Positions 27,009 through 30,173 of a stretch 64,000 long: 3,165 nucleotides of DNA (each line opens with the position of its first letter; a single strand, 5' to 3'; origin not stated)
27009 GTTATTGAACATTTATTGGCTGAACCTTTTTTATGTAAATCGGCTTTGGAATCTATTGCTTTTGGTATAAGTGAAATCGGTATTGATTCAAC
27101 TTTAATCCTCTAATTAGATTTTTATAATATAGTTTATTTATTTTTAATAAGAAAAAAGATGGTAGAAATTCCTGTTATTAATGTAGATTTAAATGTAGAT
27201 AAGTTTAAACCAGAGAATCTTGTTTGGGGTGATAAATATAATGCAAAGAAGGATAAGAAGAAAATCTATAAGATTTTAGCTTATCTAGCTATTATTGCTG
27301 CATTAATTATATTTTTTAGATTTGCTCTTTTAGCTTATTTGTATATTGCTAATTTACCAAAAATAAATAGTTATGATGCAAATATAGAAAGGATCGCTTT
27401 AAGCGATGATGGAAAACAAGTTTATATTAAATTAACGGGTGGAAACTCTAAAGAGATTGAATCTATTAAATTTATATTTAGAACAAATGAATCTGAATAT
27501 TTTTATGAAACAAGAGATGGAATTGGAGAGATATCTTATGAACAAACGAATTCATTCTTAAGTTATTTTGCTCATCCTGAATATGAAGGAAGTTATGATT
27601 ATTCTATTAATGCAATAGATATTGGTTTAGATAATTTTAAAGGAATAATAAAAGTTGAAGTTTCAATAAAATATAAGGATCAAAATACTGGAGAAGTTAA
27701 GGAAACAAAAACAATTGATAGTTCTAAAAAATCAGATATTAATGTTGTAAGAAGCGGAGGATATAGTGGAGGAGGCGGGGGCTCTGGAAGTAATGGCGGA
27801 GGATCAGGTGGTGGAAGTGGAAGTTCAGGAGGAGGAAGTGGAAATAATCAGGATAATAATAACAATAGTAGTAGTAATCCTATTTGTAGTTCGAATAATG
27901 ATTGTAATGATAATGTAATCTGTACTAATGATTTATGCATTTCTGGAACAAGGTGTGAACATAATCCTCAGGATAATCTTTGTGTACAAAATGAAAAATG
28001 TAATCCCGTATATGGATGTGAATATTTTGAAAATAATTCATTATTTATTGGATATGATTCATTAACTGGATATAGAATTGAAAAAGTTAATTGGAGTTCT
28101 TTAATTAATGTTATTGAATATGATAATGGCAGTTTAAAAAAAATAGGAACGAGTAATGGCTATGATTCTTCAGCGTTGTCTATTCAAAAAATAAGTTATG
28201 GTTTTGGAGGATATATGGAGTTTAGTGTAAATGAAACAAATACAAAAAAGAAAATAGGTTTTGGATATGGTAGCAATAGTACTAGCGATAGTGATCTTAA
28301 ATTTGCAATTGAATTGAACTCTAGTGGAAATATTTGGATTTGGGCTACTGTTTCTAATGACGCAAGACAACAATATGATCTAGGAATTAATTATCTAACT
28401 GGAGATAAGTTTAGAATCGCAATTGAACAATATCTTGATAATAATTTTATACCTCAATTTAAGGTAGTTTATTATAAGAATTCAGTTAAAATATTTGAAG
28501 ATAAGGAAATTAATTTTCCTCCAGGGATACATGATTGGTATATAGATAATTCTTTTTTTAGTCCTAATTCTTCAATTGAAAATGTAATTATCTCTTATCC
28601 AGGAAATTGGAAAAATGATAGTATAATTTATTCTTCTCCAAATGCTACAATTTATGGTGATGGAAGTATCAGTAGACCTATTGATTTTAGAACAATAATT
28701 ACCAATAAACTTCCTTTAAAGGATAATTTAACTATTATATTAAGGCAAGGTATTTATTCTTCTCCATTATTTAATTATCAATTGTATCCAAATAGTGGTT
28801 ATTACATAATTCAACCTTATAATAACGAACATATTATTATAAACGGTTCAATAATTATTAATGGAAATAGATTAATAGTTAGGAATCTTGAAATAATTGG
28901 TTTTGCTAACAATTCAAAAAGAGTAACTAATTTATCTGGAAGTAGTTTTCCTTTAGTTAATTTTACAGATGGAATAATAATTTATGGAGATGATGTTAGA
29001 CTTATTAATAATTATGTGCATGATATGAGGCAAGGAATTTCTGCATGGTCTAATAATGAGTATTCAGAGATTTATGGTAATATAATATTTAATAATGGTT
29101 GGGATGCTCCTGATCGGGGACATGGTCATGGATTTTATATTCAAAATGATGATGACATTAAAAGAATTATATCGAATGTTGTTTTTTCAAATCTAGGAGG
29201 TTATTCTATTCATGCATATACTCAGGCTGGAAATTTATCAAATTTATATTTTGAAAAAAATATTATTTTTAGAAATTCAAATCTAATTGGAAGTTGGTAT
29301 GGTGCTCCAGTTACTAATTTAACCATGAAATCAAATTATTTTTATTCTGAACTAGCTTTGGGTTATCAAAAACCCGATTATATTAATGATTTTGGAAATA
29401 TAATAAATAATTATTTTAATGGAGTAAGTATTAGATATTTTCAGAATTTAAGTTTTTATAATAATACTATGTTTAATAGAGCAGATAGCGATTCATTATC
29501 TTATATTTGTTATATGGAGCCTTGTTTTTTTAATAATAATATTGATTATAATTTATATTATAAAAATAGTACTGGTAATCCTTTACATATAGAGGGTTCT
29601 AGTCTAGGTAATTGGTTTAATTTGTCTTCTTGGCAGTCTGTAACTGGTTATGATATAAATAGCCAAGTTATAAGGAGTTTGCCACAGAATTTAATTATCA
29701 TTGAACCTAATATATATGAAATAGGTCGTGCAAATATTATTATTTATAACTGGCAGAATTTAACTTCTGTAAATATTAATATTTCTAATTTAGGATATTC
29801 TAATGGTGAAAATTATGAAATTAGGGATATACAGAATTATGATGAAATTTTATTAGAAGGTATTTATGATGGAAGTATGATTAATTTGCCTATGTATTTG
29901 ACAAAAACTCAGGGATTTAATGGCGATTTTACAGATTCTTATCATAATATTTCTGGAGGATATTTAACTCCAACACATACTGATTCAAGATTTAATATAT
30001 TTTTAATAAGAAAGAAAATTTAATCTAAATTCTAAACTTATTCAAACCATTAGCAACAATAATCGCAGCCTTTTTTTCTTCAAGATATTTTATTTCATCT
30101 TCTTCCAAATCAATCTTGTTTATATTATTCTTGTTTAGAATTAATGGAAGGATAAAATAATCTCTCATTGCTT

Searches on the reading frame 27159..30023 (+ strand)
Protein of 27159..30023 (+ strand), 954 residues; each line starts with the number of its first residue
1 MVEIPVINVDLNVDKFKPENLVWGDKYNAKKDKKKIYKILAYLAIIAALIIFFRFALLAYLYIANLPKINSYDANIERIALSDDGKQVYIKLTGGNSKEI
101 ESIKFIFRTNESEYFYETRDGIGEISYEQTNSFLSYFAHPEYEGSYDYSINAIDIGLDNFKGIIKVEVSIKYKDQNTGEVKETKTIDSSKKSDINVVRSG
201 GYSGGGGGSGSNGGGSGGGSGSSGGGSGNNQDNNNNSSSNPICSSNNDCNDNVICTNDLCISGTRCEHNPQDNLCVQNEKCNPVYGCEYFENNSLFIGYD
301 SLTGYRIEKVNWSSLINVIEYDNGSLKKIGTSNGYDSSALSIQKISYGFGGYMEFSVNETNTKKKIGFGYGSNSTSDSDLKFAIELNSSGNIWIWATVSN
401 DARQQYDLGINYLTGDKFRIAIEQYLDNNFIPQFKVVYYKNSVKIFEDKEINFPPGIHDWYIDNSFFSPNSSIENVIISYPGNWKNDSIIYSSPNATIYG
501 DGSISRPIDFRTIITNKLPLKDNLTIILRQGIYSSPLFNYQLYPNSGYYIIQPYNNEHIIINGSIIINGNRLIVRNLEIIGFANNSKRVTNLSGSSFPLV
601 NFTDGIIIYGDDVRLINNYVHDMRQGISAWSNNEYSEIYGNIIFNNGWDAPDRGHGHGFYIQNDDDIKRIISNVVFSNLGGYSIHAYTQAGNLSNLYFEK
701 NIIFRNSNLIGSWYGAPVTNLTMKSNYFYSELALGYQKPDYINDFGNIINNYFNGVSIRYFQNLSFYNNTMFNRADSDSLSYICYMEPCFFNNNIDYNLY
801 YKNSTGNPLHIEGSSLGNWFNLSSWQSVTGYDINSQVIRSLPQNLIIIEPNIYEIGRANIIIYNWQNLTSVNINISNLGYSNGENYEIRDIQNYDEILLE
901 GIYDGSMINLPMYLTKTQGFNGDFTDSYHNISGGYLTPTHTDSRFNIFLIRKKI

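Call 8: search_protein_families(library=pfam, proteins=[window:27159-30023:+], max_evalue=0.1)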
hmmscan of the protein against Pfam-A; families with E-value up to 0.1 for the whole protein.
window:27159-30023:+ (954 aa): 0 families

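Call 14: search_solved_structures(query=window:27159-30020:+, max_evalue=1)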
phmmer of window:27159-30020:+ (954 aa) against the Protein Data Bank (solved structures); distinct sequences matched with E-value up to 1: 27.
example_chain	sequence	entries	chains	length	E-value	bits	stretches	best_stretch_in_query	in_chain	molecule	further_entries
9dbf_A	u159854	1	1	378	8.4e-08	34.1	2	166-228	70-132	Tet4 Variant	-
9dbd_A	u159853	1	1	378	2.3e-07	32.6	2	166-228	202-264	Tet4 Variant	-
5foe_A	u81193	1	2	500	0.0011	20.5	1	202-269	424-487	GDP-fucose protein O-fucosyltransferase 2,Thrombospondin-1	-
8v0d_B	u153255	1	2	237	0.0039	18.6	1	203-255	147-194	Ubch5B-RING3 of MIB1 fusion protein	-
6kea_A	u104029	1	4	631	0.018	16.5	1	198-240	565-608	Maltose-binding periplasmic protein,LINKER,hREV7,LINKER,Invasin IpaB,hREV3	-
9ymg_C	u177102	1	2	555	0.035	15.5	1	180-230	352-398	Kinesin-like protein KIF18A, DARPin fusion protein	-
6nif_A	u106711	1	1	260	0.16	13.3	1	197-225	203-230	hREV7, GTP-binding nuclear protein Ran, hREV3 fusion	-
7lyb_M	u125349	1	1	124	0.17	13.2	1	205-226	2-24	Isoform 7 of Breast cancer type 1 susceptibility protein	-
6ek2_H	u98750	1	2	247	0.2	13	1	144-237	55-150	SINGLE CHAIN FV FRAGMENT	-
4w2r_A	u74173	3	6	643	0.2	12.9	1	207-273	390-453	Enhancer of zeste 2 polycomb repressive complex 2 subunit | Enhancer of Zeste Homolog 2 (EZH2),Histone-lysine N-methyltransferase EZH2 | Enhancer of zeste 2 pol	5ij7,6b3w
5ij8_A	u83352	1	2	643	0.21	12.9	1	207-273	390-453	Enhancer of Zeste Homolog 2 (EZH2),Histone-lysine N-methyltransferase EZH2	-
8imx_D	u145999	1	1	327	0.33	12.3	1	201-247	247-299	UL16-binding protein 2,GFP-like fluorescent chromoprotein cFP484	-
8ezm_H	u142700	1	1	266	0.43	11.9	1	198-227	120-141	Transmission-reducing antibody AS01-63, Single-chain Fv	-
5efr_A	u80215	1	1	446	0.43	11.9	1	182-221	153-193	BamA-BamD fusion Protein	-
6vfq_A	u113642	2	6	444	0.51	11.6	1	202-283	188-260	Protocadherin-10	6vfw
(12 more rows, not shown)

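Call 69: search_protein_families(library=ncbifam, proteins=[window:27159-30020:+], max_evalue=0.01)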
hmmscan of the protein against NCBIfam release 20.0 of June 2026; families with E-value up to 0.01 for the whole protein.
window:27159-30020:+ (954 aa): 0 families

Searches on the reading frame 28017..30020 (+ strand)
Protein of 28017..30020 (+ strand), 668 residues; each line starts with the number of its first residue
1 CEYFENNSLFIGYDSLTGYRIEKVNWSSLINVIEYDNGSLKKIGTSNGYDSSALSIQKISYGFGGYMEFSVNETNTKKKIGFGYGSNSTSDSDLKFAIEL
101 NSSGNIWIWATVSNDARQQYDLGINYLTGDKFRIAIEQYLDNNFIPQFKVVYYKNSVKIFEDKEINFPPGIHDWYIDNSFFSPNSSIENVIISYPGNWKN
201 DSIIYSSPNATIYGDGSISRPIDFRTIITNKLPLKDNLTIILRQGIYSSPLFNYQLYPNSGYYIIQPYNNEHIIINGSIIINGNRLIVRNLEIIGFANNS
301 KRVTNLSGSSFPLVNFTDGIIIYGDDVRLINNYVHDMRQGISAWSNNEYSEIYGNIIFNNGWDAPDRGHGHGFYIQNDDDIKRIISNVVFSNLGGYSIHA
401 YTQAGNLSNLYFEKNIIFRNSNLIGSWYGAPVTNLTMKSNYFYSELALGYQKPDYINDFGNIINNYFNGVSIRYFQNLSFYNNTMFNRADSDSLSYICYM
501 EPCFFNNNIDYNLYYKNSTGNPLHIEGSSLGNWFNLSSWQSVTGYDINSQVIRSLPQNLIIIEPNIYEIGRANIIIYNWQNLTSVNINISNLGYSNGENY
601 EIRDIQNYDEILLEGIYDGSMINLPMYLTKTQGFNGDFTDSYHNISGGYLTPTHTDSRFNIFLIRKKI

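Call 24: find_homologous_proteins(query=window:28017-30020:+, max_evalue=0.001)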
Query window:28017-30020:+ (668 aa): 34 proteins with E <= 0.001 among 8000 candidates.
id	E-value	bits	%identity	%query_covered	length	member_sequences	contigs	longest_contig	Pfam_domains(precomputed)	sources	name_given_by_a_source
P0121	0.0e+0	1500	100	100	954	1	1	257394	-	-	-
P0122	2.8e-225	768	53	100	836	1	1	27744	-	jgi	-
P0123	8.0e-64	235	35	64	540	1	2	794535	PF13229.13,PF22842.4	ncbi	-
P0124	3.1e-50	190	31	63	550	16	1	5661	PF13229.13,PF22842.4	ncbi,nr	ncbi:MAG: right-handed parallel beta-helix repeat-containing protein [Thermanaerothrix sp.]|nr:right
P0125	5.6e-47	179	31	61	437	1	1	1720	PF22842.4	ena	-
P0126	2.2e-41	160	28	71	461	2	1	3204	PF22842.4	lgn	-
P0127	7.3e-40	155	29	78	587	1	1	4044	PF13229.13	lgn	-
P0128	1.6e-39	154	30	69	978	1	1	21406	PF22352.3,PF00404.25,PF13385.14,PF22842.4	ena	-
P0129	5.1e-38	149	31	62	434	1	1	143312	PF13229.13,PF22842.4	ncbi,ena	-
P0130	1.8e-37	147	32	63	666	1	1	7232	PF17829.8,PF22842.4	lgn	-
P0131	4.4e-37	146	29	69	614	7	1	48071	PF19190.7,PF13229.13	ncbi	ncbi:MAG: right-handed parallel beta-helix repeat-containing protein [Bryobacteraceae bacterium]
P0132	7.2e-37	145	30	69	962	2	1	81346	PF22352.3,PF00801.27,PF12819.14,PF22842.4,PF11721.15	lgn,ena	-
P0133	5.6e-36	143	33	33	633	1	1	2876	PF22842.4,PF00395.26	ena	-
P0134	7.5e-36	142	31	69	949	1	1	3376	PF22352.3,PF22842.4,PF18911.7,PF11721.15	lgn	-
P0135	2.0e-35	141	29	59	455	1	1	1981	PF22842.4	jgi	jgi:hypothetical protein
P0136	3.3e-35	140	30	69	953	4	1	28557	PF22352.3,PF12819.14,PF22842.4,PF11721.15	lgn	-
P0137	1.3e-34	138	30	69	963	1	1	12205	PF13229.13,PF22352.3,PF22842.4,PF11721.15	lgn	-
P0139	1.6e-33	134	28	69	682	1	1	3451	PF13229.13,PF00801.27,PF22842.4,PF18911.7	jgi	jgi:PKD repeat protein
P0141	1.1e-31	128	29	62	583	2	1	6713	PF22842.4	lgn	-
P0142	1.3e-31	128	28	63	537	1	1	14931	PF22842.4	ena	-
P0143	3.8e-30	123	27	69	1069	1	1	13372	PF22352.3,PF00801.27,PF18981.7,PF00404.25,PF13385.14,PF22842.4,PF18911.7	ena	-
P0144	8.5e-27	112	31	40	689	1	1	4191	PF13229.13,PF18962.8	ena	-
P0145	1.3e-26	112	25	63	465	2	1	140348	PF13229.13,PF22842.4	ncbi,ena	-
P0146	2.5e-26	111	28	63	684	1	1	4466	PF13229.13,PF00801.27,PF22842.4,PF18911.7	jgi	jgi:PKD repeat protein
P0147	1.5e-25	108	27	51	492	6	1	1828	PF13229.13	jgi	-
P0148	3.7e-25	107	26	63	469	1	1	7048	PF13229.13,PF22842.4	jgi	jgi:hypothetical protein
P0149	7.8e-25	106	28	64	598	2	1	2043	PF13229.13,PF22842.4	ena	-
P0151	1.0e-23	102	24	63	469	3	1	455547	PF13229.13,PF22842.4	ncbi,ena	-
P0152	8.7e-23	99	24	63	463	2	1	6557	PF13229.13,PF22842.4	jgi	jgi:parallel beta-helix repeat protein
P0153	6.0e-15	73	33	29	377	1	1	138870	PF13229.13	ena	-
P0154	3.1e-9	54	23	55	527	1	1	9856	PF22842.4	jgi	jgi:hypothetical protein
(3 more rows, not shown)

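Call 32: find_encoding_contigs(protein=P0121, flank=2000, max_places=4)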
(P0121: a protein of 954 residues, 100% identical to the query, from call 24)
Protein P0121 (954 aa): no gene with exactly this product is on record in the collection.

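Call 33: find_encoding_contigs(protein=P0122, flank=10000, max_places=3)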
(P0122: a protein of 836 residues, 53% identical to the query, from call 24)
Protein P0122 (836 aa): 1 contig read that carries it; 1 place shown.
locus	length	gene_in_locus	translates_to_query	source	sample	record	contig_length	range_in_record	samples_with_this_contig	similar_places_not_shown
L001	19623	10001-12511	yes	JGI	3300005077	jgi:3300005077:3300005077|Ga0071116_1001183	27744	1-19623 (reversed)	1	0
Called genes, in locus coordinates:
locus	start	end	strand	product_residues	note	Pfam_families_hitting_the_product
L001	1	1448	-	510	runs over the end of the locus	-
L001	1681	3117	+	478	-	-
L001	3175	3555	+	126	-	PF00571:CBS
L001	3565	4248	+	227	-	-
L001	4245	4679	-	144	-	-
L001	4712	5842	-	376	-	PF11139:SfLAP (weak)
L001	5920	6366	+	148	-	-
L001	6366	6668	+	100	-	-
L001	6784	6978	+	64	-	PF00313:CSD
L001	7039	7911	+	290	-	PF00459:Inositol_P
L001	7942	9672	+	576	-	PF00009:GTP_EFTU, PF01926:MMR_HSR1, PF11987:IF-2, PF14578:GTP_EFTU_D4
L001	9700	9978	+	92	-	PF01541:GIY-YIG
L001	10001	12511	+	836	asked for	-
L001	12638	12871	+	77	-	-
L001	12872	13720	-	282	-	PF04014:MazE_antitoxin (weak)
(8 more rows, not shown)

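Call 71: search_protein_families(library=pfam, proteins=[P0122, P0123], max_evalue=5)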
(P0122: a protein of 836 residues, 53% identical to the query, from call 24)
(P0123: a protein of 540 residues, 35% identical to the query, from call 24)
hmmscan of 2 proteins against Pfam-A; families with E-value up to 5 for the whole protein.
P0122 (836 aa): 5 families
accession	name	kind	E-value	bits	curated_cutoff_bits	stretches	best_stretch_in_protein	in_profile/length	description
PF05048.19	NosD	-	0.002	18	23.6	1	433-542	67-182/212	Periplasmic copper-binding protein (NosD)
PF00520.37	Ion_trans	-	0.034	13.8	25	1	16-65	117-157/241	Ion transport protein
PF17801.7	Melibiase_C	-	0.15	12.6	22.9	1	739-780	13-51/71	Alpha galactosidase C-terminal beta sandwich domain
PF10054.14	DUF2291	-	0.15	12.2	22.5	1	64-89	125-151/200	Predicted periplasmic lipoprotein (DUF2291)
PF13829.11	DUF4191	-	0.29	10.9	30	1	12-53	9-50/219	Domain of unknown function (DUF4191)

P0123 (540 aa): 1 family
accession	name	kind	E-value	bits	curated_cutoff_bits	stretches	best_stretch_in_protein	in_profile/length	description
PF13229.12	Beta_helix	-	7e-08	32.7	25.9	2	257-385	22-144/158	Right handed beta helix region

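Call 73: search_solved_structures(query=A7, max_evalue=1)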
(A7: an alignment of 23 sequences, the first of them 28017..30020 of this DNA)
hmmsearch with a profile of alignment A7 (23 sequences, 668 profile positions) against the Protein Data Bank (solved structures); distinct sequences matched with E-value up to 1: 7.
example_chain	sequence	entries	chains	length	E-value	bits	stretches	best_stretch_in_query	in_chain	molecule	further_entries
3vst_A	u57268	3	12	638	3.7e-10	42.3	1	44-133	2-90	Xylosidase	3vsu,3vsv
6qps_A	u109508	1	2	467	1.1e-06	30.8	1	74-138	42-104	Polysaccharide Lyase Family 6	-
7dmk_A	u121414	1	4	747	3.6e-05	25.8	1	60-142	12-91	BcAlyPL6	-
5mqp_A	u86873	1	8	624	4.2e-05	25.6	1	40-128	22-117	Glycoside hydrolase BT_1002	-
1ogq_A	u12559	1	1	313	0.037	15.9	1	264-356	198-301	POLYGALACTURONASE INHIBITING PROTEIN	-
8ikw_A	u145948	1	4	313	0.061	15.1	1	264-356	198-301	Polygalacturonase inhibitor 2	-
9j4i_A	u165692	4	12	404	0.75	11.5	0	297-364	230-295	DFA-III-forming inulin fructotransferase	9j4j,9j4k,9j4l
